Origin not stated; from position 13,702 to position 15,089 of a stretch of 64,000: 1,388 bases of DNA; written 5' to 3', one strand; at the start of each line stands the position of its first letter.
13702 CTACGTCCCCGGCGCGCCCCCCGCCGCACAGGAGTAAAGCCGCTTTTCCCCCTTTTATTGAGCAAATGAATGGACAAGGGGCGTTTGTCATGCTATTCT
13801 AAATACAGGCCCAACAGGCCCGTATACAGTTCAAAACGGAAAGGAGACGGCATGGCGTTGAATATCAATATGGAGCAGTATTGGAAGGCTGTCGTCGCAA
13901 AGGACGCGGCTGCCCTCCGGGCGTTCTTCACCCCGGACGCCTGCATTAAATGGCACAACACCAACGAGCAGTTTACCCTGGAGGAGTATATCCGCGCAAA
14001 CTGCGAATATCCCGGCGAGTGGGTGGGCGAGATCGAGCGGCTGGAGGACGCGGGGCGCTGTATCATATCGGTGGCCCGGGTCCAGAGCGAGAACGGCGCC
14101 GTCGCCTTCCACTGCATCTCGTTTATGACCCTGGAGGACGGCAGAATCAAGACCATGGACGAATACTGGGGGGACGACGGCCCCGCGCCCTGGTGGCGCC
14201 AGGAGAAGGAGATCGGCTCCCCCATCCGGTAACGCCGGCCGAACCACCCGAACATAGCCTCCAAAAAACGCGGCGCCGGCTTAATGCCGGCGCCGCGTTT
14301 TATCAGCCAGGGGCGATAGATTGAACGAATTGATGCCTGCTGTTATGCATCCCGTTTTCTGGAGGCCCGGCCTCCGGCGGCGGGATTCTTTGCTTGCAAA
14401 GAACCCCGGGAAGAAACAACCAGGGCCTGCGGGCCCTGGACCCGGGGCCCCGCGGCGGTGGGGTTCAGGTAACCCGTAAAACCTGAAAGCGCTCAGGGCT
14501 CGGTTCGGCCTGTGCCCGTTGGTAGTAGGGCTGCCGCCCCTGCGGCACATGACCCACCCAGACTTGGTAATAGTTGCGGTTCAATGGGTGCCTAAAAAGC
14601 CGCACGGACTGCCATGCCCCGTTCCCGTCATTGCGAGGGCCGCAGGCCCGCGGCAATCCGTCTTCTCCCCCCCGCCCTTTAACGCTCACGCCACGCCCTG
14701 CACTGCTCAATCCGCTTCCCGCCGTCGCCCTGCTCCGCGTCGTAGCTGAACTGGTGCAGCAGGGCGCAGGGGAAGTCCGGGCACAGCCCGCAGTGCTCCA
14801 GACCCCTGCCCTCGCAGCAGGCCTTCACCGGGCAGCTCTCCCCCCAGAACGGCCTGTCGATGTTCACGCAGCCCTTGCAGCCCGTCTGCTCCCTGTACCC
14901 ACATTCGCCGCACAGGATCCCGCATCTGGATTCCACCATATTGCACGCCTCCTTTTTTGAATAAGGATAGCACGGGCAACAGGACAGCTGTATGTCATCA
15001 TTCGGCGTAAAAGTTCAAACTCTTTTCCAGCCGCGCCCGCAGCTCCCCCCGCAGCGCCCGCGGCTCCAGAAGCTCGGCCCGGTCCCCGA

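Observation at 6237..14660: Two inverted copies of a ~260-bp GC-rich structured element with compensatory substitutions bracket a 7.9-kb envelope/sporulation gene block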

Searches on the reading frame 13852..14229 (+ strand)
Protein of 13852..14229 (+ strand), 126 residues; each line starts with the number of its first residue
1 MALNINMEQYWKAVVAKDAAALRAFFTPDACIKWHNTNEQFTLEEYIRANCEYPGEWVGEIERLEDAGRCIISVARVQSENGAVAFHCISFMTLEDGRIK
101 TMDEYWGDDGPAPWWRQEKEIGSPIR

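Call 32: find_encoding_contigs(protein=window:13852-14229:+, flank=8000, max_places=10)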
Protein seq(126 aa) (126 aa): 24 contigs read that carry it; 10 places shown.
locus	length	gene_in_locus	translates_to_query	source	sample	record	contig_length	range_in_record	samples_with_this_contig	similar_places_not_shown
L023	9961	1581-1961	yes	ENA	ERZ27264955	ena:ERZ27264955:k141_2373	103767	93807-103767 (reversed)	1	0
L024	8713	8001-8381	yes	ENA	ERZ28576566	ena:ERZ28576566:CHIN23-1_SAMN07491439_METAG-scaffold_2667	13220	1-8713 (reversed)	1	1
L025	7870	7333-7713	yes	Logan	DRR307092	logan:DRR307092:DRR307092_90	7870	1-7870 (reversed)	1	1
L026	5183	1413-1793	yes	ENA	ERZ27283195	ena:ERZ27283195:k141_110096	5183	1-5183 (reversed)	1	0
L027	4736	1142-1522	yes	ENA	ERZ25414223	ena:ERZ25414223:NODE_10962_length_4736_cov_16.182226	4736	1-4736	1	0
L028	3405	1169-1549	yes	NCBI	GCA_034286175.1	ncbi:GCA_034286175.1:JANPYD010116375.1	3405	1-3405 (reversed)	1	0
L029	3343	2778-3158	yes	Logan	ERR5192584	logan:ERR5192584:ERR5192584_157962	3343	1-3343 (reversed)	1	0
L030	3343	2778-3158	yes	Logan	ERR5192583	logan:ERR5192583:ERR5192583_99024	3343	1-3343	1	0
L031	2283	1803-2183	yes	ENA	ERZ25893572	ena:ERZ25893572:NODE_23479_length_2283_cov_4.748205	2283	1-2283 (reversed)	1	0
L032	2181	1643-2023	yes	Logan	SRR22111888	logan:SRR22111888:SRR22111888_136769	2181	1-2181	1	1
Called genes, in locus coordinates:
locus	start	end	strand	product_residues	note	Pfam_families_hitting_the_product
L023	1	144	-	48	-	?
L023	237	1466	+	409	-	-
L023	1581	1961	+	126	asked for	PF12680:SnoaL_2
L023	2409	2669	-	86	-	PF12675:DUF3795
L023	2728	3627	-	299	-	PF08279:HTH_11, PF13280:WYL, PF25583:WCX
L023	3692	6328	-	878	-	PF00133:tRNA-synt_1, PF09334:tRNA-synt_1g, PF13603:tRNA-synt_1_2, PF09334:tRNA-synt_1g (weak), PF08264:Anticodon_1, PF10458:Val_tRNA-synt_C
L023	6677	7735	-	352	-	PF02729:OTCace_N, PF00185:OTCace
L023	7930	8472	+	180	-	PF06541:ABC_trans_CmpB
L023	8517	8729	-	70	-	-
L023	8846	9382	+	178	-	PF14602:Hexapep_2 (faint), PF25084:LbH_EIF2B (weak), PF00132:Hexapep (weak)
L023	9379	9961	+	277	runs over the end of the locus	PF09997:DUF2238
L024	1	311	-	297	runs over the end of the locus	PF04055:Radical_SAM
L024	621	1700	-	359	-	-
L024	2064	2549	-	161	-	PF04542:Sigma70_r2, PF08281:Sigma70_r4_2, PF04545:Sigma70_r4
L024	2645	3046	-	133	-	PF04138:GtrA_DPMS_TM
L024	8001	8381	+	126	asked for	PF12680:SnoaL_2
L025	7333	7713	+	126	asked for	PF12680:SnoaL_2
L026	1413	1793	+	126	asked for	PF12680:SnoaL_2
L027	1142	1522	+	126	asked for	PF12680:SnoaL_2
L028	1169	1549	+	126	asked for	PF12680:SnoaL_2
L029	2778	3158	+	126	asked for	PF12680:SnoaL_2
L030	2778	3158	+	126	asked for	PF12680:SnoaL_2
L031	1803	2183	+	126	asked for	PF12680:SnoaL_2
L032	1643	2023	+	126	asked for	PF12680:SnoaL_2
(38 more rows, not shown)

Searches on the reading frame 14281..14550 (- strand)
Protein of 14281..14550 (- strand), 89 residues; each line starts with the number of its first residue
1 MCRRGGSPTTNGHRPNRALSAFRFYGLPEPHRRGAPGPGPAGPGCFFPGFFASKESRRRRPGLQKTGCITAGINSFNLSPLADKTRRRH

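Call 53: list_cluster_members(proteins=[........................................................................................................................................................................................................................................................, L019:6490-7932:+, window:14281-14550:-, window:6037-6390:+, window:14465-14710:-, window:6305-6544:+])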
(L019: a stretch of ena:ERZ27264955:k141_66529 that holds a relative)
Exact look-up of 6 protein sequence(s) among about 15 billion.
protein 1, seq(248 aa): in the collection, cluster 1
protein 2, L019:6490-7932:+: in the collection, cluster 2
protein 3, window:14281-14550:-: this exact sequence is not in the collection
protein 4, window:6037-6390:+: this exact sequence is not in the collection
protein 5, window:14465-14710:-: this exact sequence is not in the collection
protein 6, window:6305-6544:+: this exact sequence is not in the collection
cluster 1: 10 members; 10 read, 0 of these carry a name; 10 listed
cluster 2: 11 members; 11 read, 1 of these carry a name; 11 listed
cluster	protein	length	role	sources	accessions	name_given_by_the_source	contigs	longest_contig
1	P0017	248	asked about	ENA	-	-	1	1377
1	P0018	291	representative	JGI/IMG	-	-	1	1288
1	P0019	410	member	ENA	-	-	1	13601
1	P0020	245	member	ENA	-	-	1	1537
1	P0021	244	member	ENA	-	-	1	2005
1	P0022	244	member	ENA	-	-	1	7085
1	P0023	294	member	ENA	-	-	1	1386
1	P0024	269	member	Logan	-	-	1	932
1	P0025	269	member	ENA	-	-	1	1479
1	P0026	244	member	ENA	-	-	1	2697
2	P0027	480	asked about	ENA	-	-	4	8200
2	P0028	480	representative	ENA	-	-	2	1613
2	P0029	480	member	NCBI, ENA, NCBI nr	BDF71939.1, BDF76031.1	aspartate ammonia-lyase [Oscillospiraceae bacterium]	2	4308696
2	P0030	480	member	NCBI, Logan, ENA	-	-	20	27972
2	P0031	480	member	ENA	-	-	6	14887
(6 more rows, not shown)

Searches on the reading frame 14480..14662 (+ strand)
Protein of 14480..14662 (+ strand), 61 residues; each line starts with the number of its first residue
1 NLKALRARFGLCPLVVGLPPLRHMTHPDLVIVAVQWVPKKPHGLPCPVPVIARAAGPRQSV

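Call 66: find_homologous_proteins(query=window:14480-14662:+, max_evalue=0.01)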
Query seq(61 aa): no candidate shares three 5-residue words with the query. No homologue found.

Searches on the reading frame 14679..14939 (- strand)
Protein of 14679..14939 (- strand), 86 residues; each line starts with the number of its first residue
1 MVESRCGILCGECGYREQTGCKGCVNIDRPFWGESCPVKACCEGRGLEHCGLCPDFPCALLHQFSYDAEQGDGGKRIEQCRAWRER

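Call 16: find_encoding_contigs(protein=window:14679-14939:-, flank=6000, max_places=10)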
Protein window:14679-14939:- (86 aa): 11 contigs read that carry it; 10 places shown.
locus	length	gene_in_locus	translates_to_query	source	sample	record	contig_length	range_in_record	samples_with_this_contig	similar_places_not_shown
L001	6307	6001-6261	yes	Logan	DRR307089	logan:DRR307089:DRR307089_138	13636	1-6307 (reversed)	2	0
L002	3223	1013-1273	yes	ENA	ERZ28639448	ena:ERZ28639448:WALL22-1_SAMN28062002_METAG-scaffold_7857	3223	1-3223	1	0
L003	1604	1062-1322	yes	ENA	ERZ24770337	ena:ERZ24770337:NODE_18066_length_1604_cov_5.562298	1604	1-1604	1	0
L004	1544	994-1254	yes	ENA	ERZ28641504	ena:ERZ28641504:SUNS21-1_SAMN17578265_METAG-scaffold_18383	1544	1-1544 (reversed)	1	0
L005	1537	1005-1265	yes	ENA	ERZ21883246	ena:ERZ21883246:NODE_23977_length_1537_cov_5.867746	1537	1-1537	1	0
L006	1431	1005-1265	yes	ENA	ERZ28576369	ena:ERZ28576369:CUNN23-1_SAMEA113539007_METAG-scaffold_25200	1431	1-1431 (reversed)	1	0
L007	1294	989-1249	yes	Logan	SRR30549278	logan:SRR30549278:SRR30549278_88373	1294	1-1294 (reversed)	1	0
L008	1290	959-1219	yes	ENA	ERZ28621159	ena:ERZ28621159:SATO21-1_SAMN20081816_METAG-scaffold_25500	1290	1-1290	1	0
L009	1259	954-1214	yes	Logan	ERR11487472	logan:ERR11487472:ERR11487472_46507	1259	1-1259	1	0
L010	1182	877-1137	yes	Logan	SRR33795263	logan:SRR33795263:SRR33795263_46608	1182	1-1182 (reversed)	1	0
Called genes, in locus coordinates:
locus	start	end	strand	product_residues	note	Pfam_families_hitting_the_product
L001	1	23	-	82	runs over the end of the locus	PF12636:DUF3781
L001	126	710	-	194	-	PF12464:Mac, PF00132:Hexapep, PF14602:Hexapep_2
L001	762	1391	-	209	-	-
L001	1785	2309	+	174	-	PF14317:YcxB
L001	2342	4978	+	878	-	PF00133:tRNA-synt_1, PF01406:tRNA-synt_1e (faint), PF09334:tRNA-synt_1g, PF13603:tRNA-synt_1_2, PF09334:tRNA-synt_1g (weak), PF08264:Anticodon_1, PF10458:Val_tRNA-synt_C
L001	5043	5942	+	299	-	PF08279:HTH_11, PF13280:WYL, PF25583:WCX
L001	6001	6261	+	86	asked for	PF12675:DUF3795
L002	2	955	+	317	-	?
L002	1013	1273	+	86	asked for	PF12675:DUF3795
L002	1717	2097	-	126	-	PF12680:SnoaL_2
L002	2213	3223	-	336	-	?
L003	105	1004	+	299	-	PF08279:HTH_11, PF13280:WYL, PF25583:WCX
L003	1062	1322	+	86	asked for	PF12675:DUF3795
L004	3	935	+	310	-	?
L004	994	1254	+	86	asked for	PF12675:DUF3795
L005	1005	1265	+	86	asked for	PF12675:DUF3795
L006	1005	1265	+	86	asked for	PF12675:DUF3795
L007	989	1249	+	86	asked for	PF12675:DUF3795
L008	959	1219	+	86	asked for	PF12675:DUF3795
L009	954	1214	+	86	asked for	PF12675:DUF3795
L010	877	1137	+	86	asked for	PF12675:DUF3795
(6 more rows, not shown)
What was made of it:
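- All five contigs that span locus B join SnoaL to DUF3795 (calls 16, 32).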
